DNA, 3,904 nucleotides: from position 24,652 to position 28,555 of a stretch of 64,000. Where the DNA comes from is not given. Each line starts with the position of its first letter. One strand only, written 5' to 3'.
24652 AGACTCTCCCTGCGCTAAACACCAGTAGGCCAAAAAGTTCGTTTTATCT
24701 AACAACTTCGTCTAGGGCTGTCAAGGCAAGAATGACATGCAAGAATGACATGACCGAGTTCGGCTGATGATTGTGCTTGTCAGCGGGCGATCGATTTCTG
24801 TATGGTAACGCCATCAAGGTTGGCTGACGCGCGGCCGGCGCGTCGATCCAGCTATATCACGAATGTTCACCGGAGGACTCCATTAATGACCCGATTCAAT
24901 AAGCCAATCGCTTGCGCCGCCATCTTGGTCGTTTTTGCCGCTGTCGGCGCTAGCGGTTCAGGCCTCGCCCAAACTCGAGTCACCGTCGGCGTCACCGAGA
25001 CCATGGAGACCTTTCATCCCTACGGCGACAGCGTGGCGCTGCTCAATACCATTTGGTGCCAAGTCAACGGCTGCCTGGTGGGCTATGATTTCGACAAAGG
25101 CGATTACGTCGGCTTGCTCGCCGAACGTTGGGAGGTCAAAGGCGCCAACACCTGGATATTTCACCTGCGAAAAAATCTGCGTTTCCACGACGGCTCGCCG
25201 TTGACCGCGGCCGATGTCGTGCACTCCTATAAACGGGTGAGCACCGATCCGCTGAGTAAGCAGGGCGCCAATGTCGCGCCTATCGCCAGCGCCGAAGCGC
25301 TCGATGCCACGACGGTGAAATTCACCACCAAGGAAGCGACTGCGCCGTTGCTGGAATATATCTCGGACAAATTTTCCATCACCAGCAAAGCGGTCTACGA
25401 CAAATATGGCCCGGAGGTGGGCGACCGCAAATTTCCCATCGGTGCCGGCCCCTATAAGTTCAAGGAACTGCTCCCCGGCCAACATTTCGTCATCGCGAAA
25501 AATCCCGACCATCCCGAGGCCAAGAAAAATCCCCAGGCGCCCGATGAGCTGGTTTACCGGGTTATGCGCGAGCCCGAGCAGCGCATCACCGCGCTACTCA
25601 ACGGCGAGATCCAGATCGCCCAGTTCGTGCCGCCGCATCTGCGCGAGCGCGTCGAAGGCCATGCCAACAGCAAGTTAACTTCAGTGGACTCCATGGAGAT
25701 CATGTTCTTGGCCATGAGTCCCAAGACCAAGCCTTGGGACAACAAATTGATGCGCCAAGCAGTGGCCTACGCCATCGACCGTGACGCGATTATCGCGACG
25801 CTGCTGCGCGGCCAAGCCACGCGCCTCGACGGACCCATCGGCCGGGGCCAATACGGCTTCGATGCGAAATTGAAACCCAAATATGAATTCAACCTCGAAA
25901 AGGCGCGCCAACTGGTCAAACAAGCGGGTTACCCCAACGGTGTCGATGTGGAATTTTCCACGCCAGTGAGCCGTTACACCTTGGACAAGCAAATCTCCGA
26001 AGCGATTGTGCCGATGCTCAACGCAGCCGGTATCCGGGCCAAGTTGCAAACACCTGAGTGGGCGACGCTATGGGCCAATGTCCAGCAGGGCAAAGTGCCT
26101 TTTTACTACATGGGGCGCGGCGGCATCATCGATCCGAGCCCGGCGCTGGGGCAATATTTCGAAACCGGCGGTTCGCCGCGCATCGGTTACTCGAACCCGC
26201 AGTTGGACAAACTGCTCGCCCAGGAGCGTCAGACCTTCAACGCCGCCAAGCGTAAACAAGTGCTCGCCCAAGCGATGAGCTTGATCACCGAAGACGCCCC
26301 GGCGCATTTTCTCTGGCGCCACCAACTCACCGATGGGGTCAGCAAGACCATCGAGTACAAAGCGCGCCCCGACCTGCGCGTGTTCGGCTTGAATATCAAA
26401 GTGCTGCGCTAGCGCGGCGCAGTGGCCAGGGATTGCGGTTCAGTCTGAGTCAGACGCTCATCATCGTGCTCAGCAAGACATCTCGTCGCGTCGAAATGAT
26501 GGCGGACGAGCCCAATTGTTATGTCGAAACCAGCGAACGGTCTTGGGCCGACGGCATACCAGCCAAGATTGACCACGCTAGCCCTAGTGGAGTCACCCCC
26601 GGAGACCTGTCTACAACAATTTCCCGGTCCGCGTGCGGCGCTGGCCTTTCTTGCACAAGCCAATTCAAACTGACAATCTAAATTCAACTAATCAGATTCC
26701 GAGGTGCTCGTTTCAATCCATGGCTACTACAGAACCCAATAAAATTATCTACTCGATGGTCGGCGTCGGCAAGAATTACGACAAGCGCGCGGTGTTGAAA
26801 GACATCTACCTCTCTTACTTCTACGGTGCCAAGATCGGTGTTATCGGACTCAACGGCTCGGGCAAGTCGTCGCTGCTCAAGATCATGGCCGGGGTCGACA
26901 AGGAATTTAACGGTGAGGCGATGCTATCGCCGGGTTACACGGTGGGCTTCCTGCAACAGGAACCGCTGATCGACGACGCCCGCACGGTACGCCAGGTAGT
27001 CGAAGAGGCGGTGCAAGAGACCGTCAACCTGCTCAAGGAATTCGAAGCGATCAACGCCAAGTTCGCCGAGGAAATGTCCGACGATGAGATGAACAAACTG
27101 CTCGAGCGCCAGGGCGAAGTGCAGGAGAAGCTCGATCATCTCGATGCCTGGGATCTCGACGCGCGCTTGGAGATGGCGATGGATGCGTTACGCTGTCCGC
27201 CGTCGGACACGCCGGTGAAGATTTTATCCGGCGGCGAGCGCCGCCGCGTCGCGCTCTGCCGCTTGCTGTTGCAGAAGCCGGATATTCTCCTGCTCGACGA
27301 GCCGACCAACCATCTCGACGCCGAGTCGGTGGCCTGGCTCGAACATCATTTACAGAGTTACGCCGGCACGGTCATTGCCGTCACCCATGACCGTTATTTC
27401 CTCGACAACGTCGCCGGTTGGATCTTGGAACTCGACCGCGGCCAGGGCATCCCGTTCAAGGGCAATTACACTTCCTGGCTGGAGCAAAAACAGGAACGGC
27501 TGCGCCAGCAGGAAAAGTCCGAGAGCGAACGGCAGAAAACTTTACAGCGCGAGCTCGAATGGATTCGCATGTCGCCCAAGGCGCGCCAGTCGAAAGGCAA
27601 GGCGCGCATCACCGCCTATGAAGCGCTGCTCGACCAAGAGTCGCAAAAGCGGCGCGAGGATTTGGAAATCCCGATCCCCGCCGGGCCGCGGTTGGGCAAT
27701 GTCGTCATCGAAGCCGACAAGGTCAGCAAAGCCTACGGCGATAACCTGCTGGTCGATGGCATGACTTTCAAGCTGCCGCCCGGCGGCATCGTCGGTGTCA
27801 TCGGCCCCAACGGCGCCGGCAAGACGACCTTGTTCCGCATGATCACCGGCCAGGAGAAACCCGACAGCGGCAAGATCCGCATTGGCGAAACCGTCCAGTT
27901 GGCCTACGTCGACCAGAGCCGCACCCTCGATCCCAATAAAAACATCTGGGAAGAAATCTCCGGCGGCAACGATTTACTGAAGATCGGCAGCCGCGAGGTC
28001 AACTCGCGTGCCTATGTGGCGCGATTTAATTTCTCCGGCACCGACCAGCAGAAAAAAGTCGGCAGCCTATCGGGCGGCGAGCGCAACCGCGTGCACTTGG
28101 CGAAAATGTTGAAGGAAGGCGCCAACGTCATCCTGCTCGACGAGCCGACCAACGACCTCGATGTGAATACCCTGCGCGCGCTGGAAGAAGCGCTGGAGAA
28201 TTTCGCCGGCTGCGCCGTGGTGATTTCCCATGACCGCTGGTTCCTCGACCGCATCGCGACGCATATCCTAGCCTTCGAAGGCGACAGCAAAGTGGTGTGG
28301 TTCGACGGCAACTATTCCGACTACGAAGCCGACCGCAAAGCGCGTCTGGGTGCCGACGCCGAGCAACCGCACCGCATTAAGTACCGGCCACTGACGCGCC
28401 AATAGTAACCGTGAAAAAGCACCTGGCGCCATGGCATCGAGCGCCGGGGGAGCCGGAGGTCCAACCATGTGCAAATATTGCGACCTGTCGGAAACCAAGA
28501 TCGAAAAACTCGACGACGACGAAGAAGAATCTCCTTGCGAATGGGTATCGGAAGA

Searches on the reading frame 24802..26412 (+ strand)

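Call 49: search_protein_families(library=pfam, proteins=[window:24802-26412:+], max_evalue=0.00001)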
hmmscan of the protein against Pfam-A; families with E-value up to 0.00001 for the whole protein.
window:24802-26412:+ (536 aa): 1 family
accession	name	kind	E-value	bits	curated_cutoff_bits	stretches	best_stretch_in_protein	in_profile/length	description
PF00496.27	SBP_bac_5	-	2.3e-81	274.2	32.4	1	102-456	2-364/368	Bacterial extracellular solute-binding proteins, family 5 Middle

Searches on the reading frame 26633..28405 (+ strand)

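Call 49: search_protein_families(library=pfam, proteins=[window:26633-28405:+], max_evalue=0.00001)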
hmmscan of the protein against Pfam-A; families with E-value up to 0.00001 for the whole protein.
window:26633-28405:+ (590 aa): 4 families
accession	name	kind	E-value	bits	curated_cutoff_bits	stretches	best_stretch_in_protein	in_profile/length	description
PF00005.33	ABC_tran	-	2.1e-52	177.8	25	2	375-507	2-137/137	ABC transporter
PF12848.13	ABC_tran_Xtn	-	1.2e-15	57.8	25.9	1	265-341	1-79/85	ABC transporter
PF13304.12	AAA_21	-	1.3e-15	58.7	27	0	207-258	250-304/304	AAA domain, putative AbiEii toxin, Type IV TA system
PF02463.25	SMC_N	-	1.1e-09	38.5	40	0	148-259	118-204/220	RecF/RecN/SMC N terminal domain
